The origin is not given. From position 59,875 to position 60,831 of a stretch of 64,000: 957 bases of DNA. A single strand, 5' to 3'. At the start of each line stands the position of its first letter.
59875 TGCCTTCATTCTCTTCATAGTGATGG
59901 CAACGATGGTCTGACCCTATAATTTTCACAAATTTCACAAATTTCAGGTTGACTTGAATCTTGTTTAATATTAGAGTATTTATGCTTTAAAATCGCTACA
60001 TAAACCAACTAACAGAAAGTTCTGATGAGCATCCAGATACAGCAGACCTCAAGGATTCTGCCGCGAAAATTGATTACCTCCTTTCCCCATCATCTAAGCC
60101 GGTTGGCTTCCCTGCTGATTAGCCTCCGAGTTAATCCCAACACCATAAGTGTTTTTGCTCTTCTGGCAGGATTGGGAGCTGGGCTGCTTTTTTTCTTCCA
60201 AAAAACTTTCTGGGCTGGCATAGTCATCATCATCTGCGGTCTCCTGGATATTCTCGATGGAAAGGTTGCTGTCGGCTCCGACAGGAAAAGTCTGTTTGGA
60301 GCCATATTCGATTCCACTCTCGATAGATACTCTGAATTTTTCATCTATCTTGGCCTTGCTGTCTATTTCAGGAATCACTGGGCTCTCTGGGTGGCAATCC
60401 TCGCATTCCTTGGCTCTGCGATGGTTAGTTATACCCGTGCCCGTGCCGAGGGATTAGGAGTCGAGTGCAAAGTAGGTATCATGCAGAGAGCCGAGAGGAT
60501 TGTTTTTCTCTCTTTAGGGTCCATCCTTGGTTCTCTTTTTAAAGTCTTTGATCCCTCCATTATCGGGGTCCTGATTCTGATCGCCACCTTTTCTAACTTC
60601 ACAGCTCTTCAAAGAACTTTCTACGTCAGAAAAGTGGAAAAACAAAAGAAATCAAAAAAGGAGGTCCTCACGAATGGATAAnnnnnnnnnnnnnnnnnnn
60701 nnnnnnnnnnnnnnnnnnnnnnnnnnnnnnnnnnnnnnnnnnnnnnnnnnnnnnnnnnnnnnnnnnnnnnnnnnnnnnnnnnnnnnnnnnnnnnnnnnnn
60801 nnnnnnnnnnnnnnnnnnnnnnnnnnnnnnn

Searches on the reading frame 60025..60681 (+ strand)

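Call 11: search_protein_families(library=pfam, proteins=[window:60025-60681:+])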
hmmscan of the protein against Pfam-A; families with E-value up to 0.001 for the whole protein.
window:60025-60681:+ (218 aa): 1 family
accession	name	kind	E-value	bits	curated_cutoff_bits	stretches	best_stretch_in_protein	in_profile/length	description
PF01066.26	CDP-OH_P_transf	-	2.9e-14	54.1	22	1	37-168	3-133/152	CDP-alcohol phosphatidyltransferase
